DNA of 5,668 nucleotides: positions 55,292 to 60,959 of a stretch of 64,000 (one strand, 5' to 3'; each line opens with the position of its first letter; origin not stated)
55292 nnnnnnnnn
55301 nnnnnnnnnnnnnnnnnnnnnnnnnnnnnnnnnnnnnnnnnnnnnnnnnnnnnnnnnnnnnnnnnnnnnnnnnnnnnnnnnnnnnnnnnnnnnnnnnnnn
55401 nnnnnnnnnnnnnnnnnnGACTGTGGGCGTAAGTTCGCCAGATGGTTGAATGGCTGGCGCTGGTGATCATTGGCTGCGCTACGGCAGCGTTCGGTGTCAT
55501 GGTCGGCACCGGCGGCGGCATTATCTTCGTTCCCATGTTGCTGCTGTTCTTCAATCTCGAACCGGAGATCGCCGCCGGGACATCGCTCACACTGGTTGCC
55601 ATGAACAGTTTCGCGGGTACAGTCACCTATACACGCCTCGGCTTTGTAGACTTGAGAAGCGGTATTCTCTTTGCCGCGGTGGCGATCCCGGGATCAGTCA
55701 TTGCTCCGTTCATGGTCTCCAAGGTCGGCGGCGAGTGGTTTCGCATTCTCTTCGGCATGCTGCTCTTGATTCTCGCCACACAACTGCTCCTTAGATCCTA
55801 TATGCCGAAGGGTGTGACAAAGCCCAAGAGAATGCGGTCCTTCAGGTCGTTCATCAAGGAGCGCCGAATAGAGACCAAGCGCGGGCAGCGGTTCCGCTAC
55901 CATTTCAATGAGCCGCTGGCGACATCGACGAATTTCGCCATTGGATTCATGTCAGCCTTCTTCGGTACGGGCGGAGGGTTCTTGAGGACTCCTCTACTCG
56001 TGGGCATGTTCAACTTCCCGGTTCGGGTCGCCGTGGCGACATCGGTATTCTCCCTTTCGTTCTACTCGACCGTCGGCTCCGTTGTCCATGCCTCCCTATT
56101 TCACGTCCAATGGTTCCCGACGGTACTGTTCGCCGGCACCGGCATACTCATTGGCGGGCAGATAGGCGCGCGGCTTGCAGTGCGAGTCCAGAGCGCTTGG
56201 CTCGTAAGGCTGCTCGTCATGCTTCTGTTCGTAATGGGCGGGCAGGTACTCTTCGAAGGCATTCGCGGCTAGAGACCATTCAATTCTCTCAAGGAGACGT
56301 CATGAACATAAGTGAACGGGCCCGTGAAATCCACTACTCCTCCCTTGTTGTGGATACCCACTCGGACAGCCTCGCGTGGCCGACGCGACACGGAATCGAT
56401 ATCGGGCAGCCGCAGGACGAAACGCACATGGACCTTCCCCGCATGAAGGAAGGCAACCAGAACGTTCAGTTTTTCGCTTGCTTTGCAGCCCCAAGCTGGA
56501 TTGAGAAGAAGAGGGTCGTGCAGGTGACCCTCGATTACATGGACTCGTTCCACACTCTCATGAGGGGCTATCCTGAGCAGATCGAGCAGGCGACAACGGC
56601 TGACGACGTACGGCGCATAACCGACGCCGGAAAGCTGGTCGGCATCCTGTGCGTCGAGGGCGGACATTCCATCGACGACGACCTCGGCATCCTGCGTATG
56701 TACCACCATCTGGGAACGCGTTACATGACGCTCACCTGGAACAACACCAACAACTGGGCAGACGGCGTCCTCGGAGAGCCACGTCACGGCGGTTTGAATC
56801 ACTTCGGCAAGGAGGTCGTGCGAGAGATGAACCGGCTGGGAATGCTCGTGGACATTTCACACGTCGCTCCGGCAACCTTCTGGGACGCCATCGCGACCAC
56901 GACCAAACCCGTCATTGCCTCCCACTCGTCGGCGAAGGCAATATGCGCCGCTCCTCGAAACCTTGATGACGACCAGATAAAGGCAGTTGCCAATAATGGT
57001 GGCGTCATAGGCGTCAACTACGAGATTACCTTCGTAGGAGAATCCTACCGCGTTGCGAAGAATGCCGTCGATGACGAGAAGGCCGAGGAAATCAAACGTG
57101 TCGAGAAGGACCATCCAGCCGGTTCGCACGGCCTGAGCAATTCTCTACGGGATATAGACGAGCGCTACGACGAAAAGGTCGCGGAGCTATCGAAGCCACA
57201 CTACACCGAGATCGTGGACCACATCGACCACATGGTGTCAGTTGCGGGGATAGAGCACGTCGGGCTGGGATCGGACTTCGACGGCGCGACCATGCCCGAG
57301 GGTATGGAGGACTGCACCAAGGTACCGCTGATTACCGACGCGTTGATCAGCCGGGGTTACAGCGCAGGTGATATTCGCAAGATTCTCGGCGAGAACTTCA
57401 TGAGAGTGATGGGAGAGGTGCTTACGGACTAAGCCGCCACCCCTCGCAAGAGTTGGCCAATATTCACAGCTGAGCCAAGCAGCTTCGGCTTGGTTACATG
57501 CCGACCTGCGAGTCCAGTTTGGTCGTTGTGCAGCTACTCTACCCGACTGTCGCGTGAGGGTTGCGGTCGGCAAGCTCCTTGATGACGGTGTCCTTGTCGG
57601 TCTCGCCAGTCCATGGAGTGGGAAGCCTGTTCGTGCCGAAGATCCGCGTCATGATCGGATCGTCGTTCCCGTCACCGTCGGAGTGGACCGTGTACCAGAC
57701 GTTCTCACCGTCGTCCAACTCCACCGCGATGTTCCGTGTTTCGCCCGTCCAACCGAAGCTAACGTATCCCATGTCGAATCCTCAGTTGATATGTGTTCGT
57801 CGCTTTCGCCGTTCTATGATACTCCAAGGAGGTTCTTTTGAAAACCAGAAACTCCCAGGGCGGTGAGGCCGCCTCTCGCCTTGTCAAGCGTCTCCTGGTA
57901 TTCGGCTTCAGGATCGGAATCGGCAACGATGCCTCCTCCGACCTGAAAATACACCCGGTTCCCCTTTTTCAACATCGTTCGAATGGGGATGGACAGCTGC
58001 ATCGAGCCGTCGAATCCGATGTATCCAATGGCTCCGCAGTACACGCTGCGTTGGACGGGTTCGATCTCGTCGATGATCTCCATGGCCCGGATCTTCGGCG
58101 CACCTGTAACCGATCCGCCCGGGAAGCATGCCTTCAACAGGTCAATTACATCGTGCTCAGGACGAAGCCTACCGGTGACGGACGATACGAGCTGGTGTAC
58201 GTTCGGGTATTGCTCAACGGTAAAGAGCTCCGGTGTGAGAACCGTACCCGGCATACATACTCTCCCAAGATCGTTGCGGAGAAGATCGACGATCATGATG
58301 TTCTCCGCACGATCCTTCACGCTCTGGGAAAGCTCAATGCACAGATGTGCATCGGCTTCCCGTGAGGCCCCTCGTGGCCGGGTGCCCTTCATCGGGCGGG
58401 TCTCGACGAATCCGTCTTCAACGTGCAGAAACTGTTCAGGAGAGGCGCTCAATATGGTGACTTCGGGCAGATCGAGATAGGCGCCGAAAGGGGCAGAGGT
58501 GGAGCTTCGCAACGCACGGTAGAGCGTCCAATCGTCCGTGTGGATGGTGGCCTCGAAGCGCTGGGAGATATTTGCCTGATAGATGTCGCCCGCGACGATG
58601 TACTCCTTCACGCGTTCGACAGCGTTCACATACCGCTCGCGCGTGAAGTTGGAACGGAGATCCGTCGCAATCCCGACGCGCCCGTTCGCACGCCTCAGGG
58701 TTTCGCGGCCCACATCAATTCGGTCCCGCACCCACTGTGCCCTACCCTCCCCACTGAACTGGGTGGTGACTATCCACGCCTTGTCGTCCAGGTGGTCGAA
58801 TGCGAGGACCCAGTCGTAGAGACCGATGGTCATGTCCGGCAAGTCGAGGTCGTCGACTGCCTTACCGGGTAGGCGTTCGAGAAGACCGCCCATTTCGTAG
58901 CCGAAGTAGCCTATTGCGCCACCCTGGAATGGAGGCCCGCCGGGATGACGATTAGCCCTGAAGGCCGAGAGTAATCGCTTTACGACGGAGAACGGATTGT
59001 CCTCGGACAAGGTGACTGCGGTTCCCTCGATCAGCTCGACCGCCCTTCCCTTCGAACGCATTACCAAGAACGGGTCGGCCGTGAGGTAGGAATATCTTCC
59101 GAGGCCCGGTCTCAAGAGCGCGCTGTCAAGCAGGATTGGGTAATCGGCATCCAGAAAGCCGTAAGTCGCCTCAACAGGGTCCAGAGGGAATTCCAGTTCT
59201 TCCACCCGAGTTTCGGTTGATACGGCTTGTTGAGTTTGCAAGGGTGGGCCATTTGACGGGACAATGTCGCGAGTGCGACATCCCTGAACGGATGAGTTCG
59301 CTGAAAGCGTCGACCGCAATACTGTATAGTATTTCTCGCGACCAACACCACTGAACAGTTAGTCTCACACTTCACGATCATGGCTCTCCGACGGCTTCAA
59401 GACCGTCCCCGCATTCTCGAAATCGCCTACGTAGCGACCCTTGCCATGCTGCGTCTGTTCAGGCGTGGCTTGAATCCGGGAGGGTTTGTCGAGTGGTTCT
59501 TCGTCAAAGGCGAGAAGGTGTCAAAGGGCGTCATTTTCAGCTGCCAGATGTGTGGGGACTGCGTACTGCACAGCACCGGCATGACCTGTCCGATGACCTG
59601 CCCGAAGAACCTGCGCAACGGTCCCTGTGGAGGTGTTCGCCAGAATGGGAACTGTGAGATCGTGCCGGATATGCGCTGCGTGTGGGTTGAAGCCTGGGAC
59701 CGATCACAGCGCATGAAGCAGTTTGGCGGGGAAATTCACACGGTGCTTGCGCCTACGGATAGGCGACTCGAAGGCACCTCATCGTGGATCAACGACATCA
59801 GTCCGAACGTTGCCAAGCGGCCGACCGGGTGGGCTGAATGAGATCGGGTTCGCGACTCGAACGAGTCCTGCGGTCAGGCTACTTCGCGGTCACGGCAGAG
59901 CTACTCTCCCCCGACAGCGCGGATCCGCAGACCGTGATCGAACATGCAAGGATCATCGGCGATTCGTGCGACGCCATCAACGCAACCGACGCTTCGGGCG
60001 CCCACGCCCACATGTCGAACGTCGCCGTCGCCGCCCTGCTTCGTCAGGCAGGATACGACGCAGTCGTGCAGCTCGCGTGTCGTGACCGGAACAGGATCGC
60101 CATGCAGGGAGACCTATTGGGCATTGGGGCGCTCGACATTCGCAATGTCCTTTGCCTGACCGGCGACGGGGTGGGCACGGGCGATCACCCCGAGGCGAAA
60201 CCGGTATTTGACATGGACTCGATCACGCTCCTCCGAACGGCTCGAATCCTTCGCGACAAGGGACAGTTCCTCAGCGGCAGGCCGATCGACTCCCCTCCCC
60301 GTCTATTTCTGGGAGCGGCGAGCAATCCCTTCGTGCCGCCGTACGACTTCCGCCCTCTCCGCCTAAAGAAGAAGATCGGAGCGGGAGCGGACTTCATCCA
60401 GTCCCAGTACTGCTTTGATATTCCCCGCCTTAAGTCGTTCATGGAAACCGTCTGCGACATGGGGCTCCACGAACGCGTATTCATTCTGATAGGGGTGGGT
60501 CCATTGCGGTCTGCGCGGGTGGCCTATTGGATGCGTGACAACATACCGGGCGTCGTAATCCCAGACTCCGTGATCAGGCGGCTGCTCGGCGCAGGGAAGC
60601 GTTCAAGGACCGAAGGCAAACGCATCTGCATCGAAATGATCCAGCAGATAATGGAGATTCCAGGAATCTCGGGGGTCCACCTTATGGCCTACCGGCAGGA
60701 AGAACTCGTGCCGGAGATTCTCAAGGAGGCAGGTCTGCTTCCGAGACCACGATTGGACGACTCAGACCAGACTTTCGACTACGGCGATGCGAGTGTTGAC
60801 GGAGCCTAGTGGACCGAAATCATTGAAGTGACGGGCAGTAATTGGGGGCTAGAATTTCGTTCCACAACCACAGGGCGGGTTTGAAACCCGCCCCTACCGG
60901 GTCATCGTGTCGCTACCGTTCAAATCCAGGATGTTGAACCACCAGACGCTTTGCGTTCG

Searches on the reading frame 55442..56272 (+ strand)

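Call 12: search_protein_families(library=pfam, proteins=[window:55442-56272:+], max_evalue=0.00001)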
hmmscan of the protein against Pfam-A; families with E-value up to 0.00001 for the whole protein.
window:55442-56272:+ (276 aa): 1 family
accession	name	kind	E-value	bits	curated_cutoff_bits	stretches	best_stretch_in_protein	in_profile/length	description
PF01925.25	TauE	-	3.6e-44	151.6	32.6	1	7-268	1-236/237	Sulfite exporter TauE/SafE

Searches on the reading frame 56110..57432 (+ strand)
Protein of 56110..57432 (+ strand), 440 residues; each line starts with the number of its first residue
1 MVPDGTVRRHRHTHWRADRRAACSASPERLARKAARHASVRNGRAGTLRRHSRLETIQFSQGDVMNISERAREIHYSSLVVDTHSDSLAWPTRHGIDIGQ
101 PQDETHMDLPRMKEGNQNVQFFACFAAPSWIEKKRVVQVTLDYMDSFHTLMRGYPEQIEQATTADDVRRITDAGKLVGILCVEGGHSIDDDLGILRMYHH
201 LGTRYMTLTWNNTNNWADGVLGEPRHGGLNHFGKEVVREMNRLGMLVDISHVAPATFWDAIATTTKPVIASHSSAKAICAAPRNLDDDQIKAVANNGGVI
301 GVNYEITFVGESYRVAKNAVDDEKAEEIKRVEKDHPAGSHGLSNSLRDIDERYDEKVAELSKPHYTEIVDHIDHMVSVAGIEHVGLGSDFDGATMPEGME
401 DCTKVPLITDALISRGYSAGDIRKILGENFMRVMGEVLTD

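Call 12: search_protein_families(library=pfam, proteins=[window:56110-57432:+], max_evalue=0.00001)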
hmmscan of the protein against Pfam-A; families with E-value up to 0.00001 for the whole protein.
window:56110-57432:+ (440 aa): 1 family
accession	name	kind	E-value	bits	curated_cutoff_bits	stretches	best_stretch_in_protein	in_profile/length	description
PF01244.27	Peptidase_M19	-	1.1e-105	353.8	26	1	75-435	3-318/319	Membrane dipeptidase (Peptidase family M19)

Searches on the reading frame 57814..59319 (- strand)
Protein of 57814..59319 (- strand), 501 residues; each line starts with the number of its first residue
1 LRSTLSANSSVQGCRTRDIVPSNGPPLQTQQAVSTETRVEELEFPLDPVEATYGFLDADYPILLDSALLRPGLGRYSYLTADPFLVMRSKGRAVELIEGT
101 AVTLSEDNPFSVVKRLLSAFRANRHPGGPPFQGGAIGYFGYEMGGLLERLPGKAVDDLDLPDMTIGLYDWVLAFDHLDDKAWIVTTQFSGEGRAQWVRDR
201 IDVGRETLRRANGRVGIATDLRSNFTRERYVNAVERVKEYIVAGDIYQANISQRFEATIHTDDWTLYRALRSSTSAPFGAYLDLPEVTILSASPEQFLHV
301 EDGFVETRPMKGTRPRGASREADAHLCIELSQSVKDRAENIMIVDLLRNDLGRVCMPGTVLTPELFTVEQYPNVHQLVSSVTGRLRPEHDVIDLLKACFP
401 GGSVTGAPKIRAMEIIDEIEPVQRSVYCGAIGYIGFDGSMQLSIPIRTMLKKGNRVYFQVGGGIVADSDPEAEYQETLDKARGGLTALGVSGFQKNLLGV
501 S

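Call 12: search_protein_families(library=pfam, proteins=[window:57814-59319:-], max_evalue=0.00001)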
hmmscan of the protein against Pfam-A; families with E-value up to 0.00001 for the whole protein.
window:57814-59319:- (501 aa): 2 families
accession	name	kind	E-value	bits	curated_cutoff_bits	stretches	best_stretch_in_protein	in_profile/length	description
PF00425.24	Chorismate_bind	-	1.3e-93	313.7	27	1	227-480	2-257/257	chorismate binding enzyme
PF04715.19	Anth_synt_I_N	-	5e-32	111.5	23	1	47-182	4-139/140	Anthranilate synthase component I, N terminal region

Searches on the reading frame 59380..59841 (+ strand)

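Call 12: search_protein_families(library=pfam, proteins=[window:59380-59841:+], max_evalue=0.00001)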
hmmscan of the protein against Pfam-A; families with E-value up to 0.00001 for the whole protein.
window:59380-59841:+ (153 aa): 1 family
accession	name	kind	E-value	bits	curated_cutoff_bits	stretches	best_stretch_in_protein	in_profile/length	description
PF12225.13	DUF5981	-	3.1e-27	94.5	23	1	40-123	7-89/95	Methylene-tetrahydrofolate reductase C terminal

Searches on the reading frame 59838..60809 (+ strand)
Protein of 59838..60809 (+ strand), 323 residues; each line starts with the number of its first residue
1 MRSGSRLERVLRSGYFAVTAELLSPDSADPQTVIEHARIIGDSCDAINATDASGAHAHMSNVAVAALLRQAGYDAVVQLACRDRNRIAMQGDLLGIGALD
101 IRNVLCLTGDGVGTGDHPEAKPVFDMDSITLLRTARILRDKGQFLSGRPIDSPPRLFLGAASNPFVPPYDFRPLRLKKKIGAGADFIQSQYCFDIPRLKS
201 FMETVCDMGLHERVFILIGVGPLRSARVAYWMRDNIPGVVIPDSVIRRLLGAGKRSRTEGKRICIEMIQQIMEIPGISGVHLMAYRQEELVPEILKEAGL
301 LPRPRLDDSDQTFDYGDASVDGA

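Call 39: search_protein_families(library=pfam, proteins=[window:59838-60809:+], max_evalue=0.001)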
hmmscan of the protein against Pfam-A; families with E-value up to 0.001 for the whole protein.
window:59838-60809:+ (323 aa): 1 family
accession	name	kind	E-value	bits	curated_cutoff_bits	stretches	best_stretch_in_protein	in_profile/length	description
PF02219.23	MTHFR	-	7.7e-29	101.4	24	1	7-299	2-287/287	Methylenetetrahydrofolate reductase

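Call 48: find_encoding_contigs(protein=window:59838-60809:+, flank=10000, max_places=2)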
Protein window:59838-60809:+ (323 aa): 2 contigs read that carry it; 2 places shown.
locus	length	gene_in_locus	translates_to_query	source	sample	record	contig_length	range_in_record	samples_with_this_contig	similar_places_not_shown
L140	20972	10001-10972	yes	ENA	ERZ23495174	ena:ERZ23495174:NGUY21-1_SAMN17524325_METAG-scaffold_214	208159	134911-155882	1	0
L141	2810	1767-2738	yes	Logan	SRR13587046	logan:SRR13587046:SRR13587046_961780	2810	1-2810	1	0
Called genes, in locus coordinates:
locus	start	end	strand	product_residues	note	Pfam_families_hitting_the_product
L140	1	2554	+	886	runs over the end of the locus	PF01411:tRNA-synt_2c, PF07973:tRNA_SAD, PF02272:DHHA1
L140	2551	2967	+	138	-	PF03652:RuvX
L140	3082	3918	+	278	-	PF08501:Shikimate_dh_N, PF01488:Shikimate_DH, PF18317:SDH_C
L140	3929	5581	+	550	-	PF01202:SKI, PF13238:AAA_18 (weak), PF13685:Fe-ADH_2 (faint), PF00465:Fe-ADH (weak), PF01761:DHQ_synthase, PF24621:DHQS_C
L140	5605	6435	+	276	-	PF01925:TauE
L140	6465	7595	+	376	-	PF01244:Peptidase_M19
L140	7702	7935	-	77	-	-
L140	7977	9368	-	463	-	PF04715:, PF00425:Chorismate_bind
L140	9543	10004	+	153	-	PF12225:DUF5981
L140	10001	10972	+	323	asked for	PF02219:MTHFR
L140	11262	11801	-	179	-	PF06271:RDD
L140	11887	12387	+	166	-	-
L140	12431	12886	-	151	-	PF02502:LacAB_rpiB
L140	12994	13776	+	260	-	PF18854:baeRF_family10, PF03464:eRF1_2 (weak), PF18859:acVLRF1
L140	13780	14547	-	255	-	PF00106:adh_short, PF08659:KR, PF13561:adh_short_C2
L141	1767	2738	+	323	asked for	PF02219:MTHFR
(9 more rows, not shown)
